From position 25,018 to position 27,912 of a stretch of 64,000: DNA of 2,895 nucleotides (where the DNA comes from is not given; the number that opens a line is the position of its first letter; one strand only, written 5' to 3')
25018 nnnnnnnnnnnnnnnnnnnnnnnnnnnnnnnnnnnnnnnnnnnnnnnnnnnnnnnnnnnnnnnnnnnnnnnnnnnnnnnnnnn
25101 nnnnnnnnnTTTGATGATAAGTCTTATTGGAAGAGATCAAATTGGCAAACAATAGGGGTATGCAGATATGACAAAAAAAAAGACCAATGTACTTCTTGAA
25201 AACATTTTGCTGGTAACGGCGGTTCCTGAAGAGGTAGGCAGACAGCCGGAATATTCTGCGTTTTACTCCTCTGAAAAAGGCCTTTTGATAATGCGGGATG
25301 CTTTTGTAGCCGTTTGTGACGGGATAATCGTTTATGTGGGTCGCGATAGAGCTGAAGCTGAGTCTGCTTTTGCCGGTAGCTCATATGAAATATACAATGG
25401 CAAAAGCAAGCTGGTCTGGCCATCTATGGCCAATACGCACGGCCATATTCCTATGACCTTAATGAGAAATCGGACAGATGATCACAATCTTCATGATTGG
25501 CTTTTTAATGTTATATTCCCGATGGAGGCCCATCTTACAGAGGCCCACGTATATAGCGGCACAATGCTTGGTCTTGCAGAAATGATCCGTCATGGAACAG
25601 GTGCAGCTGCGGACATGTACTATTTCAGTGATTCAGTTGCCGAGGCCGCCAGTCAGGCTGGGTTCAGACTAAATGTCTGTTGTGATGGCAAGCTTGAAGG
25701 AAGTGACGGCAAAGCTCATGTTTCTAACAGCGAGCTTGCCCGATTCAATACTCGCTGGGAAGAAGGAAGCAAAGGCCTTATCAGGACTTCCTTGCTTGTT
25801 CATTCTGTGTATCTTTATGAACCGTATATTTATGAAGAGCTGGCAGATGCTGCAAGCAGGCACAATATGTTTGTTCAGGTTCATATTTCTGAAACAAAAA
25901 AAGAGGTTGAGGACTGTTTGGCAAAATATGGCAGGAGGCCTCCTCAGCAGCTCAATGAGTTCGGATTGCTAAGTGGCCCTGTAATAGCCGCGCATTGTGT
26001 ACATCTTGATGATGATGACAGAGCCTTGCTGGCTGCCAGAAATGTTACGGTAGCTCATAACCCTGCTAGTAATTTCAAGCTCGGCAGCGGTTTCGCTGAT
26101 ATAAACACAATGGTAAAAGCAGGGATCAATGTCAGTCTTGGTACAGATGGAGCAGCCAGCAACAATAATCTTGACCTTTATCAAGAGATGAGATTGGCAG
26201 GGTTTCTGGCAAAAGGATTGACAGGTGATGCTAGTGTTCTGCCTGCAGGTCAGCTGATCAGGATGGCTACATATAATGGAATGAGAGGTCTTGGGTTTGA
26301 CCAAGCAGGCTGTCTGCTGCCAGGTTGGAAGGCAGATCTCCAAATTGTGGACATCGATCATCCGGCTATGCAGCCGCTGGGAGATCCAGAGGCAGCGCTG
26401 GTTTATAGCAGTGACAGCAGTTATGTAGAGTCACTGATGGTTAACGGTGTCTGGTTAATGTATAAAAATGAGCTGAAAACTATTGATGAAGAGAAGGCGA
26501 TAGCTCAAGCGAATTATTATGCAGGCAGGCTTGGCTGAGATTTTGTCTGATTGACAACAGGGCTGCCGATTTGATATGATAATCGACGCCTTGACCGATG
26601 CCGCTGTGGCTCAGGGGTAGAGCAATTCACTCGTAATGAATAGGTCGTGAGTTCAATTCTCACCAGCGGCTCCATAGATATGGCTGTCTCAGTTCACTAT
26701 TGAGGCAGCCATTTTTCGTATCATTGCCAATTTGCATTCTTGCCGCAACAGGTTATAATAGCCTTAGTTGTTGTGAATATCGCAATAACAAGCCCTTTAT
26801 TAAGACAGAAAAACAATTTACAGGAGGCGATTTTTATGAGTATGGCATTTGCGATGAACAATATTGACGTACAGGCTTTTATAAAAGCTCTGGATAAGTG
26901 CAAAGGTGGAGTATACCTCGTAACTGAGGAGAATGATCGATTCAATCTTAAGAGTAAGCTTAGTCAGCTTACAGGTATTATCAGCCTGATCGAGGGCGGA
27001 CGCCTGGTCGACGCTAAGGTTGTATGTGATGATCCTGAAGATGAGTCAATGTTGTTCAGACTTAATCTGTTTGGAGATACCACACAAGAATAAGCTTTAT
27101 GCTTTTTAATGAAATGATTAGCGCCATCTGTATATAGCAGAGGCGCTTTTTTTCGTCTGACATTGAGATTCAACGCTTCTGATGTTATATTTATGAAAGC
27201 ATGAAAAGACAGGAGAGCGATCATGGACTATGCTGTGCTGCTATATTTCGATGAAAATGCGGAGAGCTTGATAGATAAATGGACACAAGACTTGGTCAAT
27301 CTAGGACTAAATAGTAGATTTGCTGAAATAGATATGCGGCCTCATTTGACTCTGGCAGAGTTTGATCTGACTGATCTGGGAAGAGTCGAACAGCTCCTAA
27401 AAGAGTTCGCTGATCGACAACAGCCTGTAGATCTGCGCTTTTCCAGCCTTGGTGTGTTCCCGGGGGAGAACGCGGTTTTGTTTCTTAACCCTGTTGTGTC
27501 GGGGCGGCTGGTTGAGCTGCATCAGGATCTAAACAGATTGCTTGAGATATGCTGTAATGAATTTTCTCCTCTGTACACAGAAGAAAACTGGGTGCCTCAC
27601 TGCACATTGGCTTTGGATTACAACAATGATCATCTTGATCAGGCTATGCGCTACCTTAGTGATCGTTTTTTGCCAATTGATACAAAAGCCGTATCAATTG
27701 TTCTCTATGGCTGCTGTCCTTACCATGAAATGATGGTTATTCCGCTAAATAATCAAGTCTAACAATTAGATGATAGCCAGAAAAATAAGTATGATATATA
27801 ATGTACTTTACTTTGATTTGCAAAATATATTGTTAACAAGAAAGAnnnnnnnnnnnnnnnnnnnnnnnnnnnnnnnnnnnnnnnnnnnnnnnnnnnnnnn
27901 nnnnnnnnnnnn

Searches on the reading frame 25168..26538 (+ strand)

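Call 31: search_protein_families(library=ncbifam, proteins=[window:25168-26538:+], max_evalue=1e-10)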
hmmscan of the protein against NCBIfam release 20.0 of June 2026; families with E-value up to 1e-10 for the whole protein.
window:25168-26538:+ (456 aa): 23 families
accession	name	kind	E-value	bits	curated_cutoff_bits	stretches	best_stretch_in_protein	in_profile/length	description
NF004701.0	PRK06038.1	equivalog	1.8e-104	349.8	609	1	44-452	23-423/432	N-ethylammeline chlorohydrolase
NF006549.0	PRK09045.1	equivalog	8.5e-103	344.3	540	1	41-454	26-438/444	TRZ/ATZ family hydrolase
NF006252.0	PRK08393.1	equivalog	3.9e-95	319.4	617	1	64-449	33-417/424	N-ethylammeline chlorohydrolase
NF005557.0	PRK07228.1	equivalog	3.8e-85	286.2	522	1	43-453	20-435/445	5'-deoxyadenosine deaminase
NF012037.0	PRK15493.1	equivalog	8.9e-77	258.7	779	1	72-452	46-430/435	bifunctional S-methyl-5'-thioadenosine deaminase/S-adenosylhomocysteine deaminase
NF004995.0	PRK06380.1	subfamily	9.8e-75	252.1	567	1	47-445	24-413/418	metal-dependent hydrolase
NF006055.0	PRK08203.1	equivalog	1.2e-63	215.3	532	2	221-454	218-449/455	8-oxoguanine deaminase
NF005211.0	PRK06687.1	equivalog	1.7e-59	201.7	703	1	37-434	14-412/419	TRZ/ATZ family protein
NF009059.0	PRK12393.1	equivalog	1.2e-55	189.1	543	1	77-449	54-449/460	amidohydrolase family protein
TIGR03314.1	Se_ssnA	subfamily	2.5e-47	161.7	455.5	1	41-454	17-436/441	putative selenium metabolism protein SsnA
NF005540.0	PRK07203.1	equivalog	5e-47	160.5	444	1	41-453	18-436/444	putative aminohydrolase SsnA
NF006681.0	PRK09229.1-2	equivalog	2.2e-46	158.5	362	1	43-440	20-434/451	formimidoylglutamate deiminase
TIGR02967.1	guan_deamin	equivalog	9.4e-39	133.5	375.4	1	41-399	3-365/401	guanine deaminase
NF006056.0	PRK08204.1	subfamily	2.9e-36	125.2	391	1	69-448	42-433/449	hypothetical protein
NF004801.0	PRK06151.1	subfamily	1.6e-35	122.9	416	1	190-454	192-461/491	chlorohydrolase family protein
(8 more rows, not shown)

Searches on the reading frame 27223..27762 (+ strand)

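Call 31: search_protein_families(library=ncbifam, proteins=[window:27223-27762:+], max_evalue=1e-10)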
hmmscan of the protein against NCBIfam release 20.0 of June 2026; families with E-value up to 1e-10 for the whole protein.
window:27223-27762:+ (179 aa): 0 families

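Call 36: search_protein_families(library=pfam, proteins=[window:27223-27762:+], max_evalue=0.0001)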
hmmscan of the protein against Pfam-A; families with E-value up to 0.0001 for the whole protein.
window:27223-27762:+ (179 aa): 3 families
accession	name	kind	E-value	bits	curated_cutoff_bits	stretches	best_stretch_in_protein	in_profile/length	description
PF13563.12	2_5_RNA_ligase2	-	3.5e-20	73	27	1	39-161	25-145/152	2'-5' RNA ligase superfamily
PF02834.22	LigT_PEase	-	8.1e-06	26.4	23.3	0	36-82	31-80/87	LigT like Phosphoesterase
PF10469.15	AKAP7_NLS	-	6.3e-05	23.4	24.4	0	52-130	65-147/208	AKAP7 2'5' RNA ligase-like domain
